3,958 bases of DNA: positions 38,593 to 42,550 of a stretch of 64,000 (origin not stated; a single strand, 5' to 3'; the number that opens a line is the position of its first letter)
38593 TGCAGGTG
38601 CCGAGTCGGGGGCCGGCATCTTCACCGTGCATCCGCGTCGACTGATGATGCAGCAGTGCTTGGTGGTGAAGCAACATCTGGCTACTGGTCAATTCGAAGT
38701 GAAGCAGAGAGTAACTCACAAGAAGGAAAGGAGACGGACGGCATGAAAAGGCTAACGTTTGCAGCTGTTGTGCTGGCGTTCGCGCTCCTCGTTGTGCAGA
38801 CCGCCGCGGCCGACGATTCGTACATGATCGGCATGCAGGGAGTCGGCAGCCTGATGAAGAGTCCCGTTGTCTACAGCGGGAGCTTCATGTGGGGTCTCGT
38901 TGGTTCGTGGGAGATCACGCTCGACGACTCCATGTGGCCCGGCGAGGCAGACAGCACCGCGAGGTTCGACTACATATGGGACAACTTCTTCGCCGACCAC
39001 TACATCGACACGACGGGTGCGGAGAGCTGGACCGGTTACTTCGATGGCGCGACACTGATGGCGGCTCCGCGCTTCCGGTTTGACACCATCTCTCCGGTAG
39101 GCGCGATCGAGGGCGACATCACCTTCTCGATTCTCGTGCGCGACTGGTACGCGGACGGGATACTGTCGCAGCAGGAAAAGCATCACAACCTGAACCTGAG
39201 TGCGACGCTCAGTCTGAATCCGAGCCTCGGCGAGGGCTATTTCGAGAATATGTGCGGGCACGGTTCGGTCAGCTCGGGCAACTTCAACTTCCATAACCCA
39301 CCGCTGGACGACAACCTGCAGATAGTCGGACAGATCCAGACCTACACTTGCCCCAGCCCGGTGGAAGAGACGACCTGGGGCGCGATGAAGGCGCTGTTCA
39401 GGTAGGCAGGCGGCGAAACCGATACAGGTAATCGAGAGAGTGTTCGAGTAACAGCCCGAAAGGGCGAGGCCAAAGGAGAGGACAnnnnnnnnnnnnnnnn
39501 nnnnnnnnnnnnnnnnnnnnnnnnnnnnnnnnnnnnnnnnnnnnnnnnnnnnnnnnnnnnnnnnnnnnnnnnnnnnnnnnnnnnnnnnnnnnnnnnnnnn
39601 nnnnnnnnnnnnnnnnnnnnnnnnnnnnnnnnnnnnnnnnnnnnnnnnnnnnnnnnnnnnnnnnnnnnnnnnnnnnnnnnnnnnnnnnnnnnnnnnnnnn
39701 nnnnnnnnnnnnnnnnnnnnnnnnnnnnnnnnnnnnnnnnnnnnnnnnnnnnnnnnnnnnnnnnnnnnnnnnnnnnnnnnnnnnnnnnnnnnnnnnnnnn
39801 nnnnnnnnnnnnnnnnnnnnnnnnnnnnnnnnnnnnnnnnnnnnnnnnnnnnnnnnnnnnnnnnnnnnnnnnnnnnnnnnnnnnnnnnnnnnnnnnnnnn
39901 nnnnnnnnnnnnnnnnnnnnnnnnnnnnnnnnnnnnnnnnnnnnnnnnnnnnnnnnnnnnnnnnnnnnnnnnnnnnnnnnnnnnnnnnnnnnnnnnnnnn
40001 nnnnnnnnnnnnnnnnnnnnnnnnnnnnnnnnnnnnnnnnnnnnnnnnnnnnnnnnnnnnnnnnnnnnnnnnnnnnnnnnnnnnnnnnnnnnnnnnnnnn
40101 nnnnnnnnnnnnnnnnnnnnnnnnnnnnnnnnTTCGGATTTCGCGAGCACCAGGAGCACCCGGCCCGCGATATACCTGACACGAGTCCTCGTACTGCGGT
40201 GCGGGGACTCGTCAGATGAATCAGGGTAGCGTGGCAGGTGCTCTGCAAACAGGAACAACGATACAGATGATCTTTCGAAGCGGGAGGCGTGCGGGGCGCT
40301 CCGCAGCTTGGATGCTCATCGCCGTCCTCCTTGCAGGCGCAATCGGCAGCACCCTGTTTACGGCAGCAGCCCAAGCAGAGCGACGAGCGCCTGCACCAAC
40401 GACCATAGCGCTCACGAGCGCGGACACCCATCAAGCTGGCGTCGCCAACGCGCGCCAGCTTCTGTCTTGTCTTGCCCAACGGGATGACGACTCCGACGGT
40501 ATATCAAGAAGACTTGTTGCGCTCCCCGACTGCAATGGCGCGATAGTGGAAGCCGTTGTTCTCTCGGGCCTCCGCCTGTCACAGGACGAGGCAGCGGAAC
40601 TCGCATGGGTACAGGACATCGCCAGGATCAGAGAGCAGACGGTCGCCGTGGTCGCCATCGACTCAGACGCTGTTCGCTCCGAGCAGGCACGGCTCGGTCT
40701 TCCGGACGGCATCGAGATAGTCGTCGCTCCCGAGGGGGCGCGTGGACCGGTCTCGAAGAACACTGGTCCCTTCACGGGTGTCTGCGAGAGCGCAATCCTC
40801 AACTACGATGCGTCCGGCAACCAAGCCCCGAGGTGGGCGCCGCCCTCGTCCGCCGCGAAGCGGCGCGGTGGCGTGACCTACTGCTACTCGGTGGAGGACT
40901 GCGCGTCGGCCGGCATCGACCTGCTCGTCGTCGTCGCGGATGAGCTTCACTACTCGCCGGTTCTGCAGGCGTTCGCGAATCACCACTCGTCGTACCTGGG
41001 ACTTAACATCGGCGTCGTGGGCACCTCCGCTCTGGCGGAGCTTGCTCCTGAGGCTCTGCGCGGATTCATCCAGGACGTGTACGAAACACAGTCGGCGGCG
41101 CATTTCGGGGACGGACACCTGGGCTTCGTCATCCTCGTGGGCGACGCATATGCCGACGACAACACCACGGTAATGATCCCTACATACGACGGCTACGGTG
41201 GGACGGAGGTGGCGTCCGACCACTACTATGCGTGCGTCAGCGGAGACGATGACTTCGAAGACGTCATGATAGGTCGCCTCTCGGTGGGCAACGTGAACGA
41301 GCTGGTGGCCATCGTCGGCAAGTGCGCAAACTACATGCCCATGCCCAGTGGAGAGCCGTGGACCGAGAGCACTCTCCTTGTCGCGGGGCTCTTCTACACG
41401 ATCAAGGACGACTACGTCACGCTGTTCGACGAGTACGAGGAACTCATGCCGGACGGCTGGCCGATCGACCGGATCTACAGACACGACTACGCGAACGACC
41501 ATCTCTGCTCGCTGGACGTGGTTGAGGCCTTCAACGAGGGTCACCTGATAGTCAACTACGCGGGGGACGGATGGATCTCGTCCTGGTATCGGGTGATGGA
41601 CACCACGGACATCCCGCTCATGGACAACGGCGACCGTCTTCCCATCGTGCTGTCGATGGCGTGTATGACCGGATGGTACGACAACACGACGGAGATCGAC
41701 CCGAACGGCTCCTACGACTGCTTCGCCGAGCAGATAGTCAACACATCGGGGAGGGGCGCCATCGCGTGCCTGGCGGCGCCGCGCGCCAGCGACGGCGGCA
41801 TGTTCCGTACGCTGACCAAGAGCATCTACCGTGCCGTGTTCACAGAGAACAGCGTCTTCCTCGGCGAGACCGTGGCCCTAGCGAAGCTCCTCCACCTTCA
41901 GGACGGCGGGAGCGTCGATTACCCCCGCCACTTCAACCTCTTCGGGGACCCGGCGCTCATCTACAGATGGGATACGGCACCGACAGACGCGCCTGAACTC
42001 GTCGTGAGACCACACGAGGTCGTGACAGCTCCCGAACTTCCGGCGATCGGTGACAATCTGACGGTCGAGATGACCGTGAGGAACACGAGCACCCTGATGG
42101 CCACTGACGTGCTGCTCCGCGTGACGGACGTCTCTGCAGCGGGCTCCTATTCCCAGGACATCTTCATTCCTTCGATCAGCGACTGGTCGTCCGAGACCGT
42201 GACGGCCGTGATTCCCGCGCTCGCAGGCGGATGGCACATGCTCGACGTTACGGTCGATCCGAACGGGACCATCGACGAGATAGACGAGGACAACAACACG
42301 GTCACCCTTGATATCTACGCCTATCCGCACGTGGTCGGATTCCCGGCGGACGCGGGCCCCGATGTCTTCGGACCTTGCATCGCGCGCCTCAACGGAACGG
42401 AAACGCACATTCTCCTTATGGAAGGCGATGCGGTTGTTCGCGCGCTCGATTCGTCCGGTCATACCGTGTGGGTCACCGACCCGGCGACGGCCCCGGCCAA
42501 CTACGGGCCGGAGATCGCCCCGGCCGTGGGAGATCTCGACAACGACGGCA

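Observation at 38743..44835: Tandem secreted paralogs immediately upstream of a giant C25/FG-GAP/beta-helix/T9SS-CTD protein: possible surface-protease cassette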

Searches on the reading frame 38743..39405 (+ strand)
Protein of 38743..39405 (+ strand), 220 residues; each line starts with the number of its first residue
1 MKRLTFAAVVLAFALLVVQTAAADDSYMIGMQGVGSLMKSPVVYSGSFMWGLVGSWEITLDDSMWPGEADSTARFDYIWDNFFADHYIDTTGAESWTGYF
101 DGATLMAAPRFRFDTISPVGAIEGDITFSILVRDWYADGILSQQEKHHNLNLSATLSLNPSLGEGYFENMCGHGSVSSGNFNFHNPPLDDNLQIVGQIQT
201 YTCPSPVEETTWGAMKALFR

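Call 3: search_protein_families(library=pfam, proteins=[window:38743-39405:+], max_evalue=0.01)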
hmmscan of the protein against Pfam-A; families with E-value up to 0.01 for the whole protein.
window:38743-39405:+ (220 aa): 0 families

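Call 4: search_protein_families(library=ncbifam, proteins=[window:38743-39405:+], max_evalue=0.01)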
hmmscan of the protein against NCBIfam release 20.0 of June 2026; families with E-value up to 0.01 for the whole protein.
window:38743-39405:+ (220 aa): 0 families
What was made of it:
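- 38743..39405 (+): paralog A: secreted 220-aa AOC/dirigent-like beta-barrel protein with C-terminal tail (tail aa 203-220 = nt 39349-39402). No Pfam or NCBIfam family (calls 3, 4).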

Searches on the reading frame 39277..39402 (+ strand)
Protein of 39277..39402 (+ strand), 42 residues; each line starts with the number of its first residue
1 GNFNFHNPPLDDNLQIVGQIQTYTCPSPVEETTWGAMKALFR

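Call 14: search_protein_families(library=ncbifam, proteins=[window:39283-39402:+], max_evalue=10)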
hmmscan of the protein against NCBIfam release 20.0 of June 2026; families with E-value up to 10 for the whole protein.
seq(40 aa): 0 families

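Call 72: search_protein_families(library=pfam, proteins=[window:39277-39402:+], max_evalue=1)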
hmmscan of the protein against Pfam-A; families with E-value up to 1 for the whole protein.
seq(42 aa): 0 families

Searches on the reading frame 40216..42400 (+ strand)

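Call 13: search_solved_structures(query=window:40216-42400:+, max_evalue=0.001, show_alignments=3)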
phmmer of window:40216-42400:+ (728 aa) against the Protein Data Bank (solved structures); distinct sequences matched with E-value up to 0.001: 2.
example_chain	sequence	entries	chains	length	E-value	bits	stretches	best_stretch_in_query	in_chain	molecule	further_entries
1cvr_A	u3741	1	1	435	1.1e-07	33.9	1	279-488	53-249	GINGIPAIN R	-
4ief_B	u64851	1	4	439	3.9e-07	32.1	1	280-488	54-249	Gingipain R2 Mature Domain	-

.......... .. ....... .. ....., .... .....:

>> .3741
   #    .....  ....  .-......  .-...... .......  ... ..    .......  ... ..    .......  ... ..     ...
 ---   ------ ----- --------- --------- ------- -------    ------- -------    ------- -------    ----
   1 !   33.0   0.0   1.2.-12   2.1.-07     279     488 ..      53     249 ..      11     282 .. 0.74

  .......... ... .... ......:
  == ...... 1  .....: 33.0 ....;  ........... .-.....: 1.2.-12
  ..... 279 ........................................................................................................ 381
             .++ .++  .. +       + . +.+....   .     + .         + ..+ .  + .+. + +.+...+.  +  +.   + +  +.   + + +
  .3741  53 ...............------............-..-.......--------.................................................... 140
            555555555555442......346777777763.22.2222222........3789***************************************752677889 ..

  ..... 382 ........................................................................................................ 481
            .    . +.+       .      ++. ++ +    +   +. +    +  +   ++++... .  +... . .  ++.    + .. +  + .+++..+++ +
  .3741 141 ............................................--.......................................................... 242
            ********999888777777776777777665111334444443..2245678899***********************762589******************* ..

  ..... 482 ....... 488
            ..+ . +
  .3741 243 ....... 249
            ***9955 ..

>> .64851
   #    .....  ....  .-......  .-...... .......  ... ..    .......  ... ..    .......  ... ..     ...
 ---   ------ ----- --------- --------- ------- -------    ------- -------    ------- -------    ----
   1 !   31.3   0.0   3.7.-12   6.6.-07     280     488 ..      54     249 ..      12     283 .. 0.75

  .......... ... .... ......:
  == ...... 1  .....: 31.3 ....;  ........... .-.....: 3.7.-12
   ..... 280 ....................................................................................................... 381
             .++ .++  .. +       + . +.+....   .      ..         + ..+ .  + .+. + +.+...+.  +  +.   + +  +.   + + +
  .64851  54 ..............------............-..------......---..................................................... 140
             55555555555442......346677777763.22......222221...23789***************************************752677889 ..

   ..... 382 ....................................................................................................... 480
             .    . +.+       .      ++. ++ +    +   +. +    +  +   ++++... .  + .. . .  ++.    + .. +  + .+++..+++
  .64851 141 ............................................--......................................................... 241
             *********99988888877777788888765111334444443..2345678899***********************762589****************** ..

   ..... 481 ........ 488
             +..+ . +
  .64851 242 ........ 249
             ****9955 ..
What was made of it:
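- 40924..41958 (+): gingipain-fold Peptidase_C25 domain with catalytic His replaced by Asp451 (nt 41566-41568) and Cys483 retained (nt 41662-41664). Alignment to RgpB 1cvr (call 13).
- On Peptidase family C25 (gingipain-like, clan CD): Aligned residue is Asp451 (NYAGDG) (call 13).
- RgpB His211 corresponds to Asp451; Cys244 corresponds to Cys483 (call 13).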

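Call 87: predict_structure(alignment_id=A5)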
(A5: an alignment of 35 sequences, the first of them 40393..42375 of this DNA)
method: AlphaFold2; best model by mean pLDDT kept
length: 661 residues; sequences in the alignment: 35
mean_pLDDT: 84.7   pTM: 0.80
mean pLDDT of the five models: 84.7, 84.6, 84.0, 82.7, 80.2
residues with pLDDT >= 90: 325; 70-90: 235; 50-70: 75; < 50: 26
segments of 3 or more residues with pLDDT < 50: 12-18, 629-632, 652-655, 657-661
pLDDT, mean of each block of 10 residues (from residue 1): 66 46 64 68 92 92 93 93 92 90 88 89 83 83 62 62 97 97 92 87 92 95 97 89 96 91 82 83 91 96 91 72 89 91 92 90 94 95 95 88 93 92 91 88 95 94 84 90 83 92 85 94 70 70 82 90 78 89 84 84 91 86 61 67 68 49 36
secondary structure, 60 per line:
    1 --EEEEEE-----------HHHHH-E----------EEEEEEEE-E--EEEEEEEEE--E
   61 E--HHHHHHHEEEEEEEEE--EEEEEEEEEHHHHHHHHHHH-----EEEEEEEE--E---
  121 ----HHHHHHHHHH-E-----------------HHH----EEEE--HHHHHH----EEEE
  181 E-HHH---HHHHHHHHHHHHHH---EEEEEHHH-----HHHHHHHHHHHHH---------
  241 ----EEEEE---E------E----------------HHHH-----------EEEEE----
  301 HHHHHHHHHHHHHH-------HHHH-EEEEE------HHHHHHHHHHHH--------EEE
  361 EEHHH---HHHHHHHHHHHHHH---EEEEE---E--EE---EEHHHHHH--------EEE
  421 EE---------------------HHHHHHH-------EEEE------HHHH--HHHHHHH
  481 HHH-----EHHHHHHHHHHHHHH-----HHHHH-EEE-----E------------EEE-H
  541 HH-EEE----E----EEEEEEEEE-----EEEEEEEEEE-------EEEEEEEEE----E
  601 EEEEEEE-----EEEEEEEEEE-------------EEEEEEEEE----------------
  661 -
elements in order: E3-8 H20-24 E37-44 E49-57 H64-70 E71-79 E82-90 H91-101 E107-114 H125-134 E161-164 H167-172 E177-181 H189-202 E206-210 H219-231 E245-249 H277-280 E292-296 H301-314 H322-325 E327-331 H338-349 E358-362 H369-382 E386-390 H404-409 E418-422 H444-450 E458-461 H468-471 H474-483 H490-503 H509-513 E515-517 E536-538 E544-546 E556-564 E570-579 E587-595 E600-607 E613-622 E636-644

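Call 89: fold_search(model_id=the predicted structure, library=pdb)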
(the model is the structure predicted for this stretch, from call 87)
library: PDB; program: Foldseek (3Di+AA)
matches with E <= 10: 1637; with E <= 0.001: 157
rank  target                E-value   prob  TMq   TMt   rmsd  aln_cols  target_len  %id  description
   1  1cvr                  2.6e-22  1.00  0.44  0.66  11.4       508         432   18  Crystal structure of the Arg specific cysteine proteinase gingipain R (RGPB) (released 2000-03-01)
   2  6i9a_A                4.7e-21  1.00  0.42  0.61  11.4       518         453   17  Porphyromonas gingivalis gingipain K (Kgp) in complex with inhibitor KYT-36 (released 2019-03-13)
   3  4ief_B                2.9e-20  1.00  0.43  0.66  11.3       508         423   16  Complex of Porphyromonas gingivalis RgpB pro- and mature domains (released 2013-04-10)
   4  4rbm                  2.9e-20  1.00  0.42  0.61  11.5       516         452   17  Porphyromonas gingivalis gingipain K (Kgp) catalytic and immunoglobulin superfamily-like domains (released 2014-10-08)
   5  4ief_D                3.9e-20  1.00  0.43  0.66  11.0       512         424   16  Complex of Porphyromonas gingivalis RgpB pro- and mature domains (released 2013-04-10)
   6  7ms2_B                2.7e-08  0.99  0.13  0.11  20.4       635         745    9  Three-dimensional structure of a GH3 Beta-glucosidase from Clostridium thermocellum in complex with glycerol (released 2022-05-18)
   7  7ms2_A                7.1e-08  0.99  0.13  0.12  20.0       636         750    8  Three-dimensional structure of a GH3 Beta-glucosidase from Clostridium thermocellum in complex with glycerol (released 2022-05-18)
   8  8j9f_C                7.9e-08  0.99  0.14  0.13  20.6       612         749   11  Structure of STG-hydrolyzing beta-glucosidase 1 (PSTG1) (released 2024-04-10)
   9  9lql_A                1.3e-07  0.99  0.13  0.13  19.8       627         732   11  Structure of STG-hydrolyzing beta-glucosidase 1 (PSTG1) complexed with heptyl 1-thio-beta-D-glucopyranoside (released 2026-02-04)
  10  8j9f_B                1.5e-07  0.98  0.13  0.11  19.9       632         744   11  Structure of STG-hydrolyzing beta-glucosidase 1 (PSTG1) (released 2024-04-10)
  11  9lql_B                1.6e-07  0.99  0.14  0.13  19.8       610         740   11  Structure of STG-hydrolyzing beta-glucosidase 1 (PSTG1) complexed with heptyl 1-thio-beta-D-glucopyranoside (released 2026-02-04)
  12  8xrv_B                2.2e-07  1.00  0.13  0.11  19.4       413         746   11  The crystal structure of a GH3 enzyme CcBgl3B with glucose (released 2024-04-10)
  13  9lql_D                2.2e-07  0.99  0.14  0.12  19.7       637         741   10  Structure of STG-hydrolyzing beta-glucosidase 1 (PSTG1) complexed with heptyl 1-thio-beta-D-glucopyranoside (released 2026-02-04)
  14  8xrt_F                2.5e-07  1.00  0.12  0.11  19.1       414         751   10  The crystal structure of a GH3 enzyme CcBgl3B (released 2024-04-10)
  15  8xrv_F                2.6e-07  1.00  0.14  0.12  19.6       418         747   11  The crystal structure of a GH3 enzyme CcBgl3B with glucose (released 2024-04-10)
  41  3idu_B                4.4e-06  1.00  0.15  0.79   3.6       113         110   21  Crystal Structure of the CARDB domain of the PF1109 protein in complex with di-metal ions from Pyrococcus furiosus, No (released 2009-08-04)
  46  3idu_A                5.3e-06  1.00  0.14  0.73   3.6       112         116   21  Crystal Structure of the CARDB domain of the PF1109 protein in complex with di-metal ions from Pyrococcus furiosus, No (released 2009-08-04)
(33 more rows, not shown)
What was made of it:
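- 40924..41958 (+): AF2 model pLDDT 84.7; Foldseek top hits are RgpB and Kgp at E about 1e-22 (calls 87, 89).
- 41992..42306 (+): CARDB Ig-like domain. Structural match to the CARDB domain 3idu (call 89).
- On Peptidase family C25 (gingipain-like, clan CD): Foldseek E=2.6e-22 to RgpB 1cvr on a model with pLDDT 84.7 (calls 87, 89).
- The gingipain fold is retained (calls 87, 89).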

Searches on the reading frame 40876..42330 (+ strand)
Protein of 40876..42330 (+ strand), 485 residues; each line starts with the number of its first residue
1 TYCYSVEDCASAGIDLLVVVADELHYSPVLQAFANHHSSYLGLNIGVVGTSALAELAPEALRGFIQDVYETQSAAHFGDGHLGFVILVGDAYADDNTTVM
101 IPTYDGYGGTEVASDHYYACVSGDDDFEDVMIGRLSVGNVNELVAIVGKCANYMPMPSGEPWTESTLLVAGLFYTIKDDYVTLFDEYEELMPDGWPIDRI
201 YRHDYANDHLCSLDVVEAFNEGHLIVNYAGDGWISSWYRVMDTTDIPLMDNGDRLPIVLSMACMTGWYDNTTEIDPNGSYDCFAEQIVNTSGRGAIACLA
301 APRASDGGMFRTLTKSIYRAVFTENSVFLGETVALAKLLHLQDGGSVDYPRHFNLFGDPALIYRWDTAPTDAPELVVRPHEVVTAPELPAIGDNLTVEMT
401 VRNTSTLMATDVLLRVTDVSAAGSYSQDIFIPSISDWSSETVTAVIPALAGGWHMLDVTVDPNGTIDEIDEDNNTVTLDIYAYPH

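Call 28: find_homologous_proteins(query=window:40876-42330:+, max_evalue=0.001)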
Query window:40876-42330:+ (485 aa): 43 proteins with E <= 0.001 among 8000 candidates.
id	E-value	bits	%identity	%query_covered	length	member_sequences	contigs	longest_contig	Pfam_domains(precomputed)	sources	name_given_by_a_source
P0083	4.6e-278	941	84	98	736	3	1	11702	PF07705.18,PF01364.25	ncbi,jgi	jgi:uncharacterized repeat protein (TIGR01451 family)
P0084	2.2e-236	803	70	100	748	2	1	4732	PF07705.18,PF01364.25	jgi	-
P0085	5.5e-196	670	78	75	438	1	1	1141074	PF01364.25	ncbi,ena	-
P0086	7.8e-181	620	63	87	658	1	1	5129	PF01364.25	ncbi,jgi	-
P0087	1.4e-180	619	60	95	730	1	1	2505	PF01364.25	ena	-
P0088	5.2e-171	588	92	56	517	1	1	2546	PF01364.25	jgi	jgi:hypothetical protein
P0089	1.2e-164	567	85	59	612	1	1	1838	PF01839.30,PF13360.14,PF25292.1,PF13517.13,PF07705.18,PF01364.25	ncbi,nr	ncbi:MAG: C25 family cysteine peptidase, partial [Candidatus Eisenbacteria bacterium]|nr:C25 family 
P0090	4.1e-155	535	88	54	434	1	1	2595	PF01364.25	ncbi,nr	ncbi:MAG: C25 family cysteine peptidase, partial [Candidatus Eisenbacteria bacterium]|nr:C25 family 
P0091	1.2e-141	491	66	68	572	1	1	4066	PF01364.25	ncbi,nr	ncbi:hypothetical protein K8S17_04045, partial [bacterium]|nr:hypothetical protein [bacterium]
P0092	2.1e-120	421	83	47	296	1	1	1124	PF07705.18,PF01364.25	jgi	jgi:uncharacterized repeat protein (TIGR01451 family)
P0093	2.3e-103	365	38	99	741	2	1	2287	PF13517.13,PF07705.18,PF01364.25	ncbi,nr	ncbi:MAG TPA: hypothetical protein ENI46_01220, partial [Firmicutes bacterium]|nr:hypothetical prote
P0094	3.5e-86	308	76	38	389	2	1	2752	PF01364.25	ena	-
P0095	3.2e-55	206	40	68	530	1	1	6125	PF13229.13,PF28492.1,PF01364.25,PF05048.20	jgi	-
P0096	1.6e-54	204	32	97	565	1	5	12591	PF07705.18,PF01364.25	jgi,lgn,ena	-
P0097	1.3e-33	135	37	52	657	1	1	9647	PF01364.25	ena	-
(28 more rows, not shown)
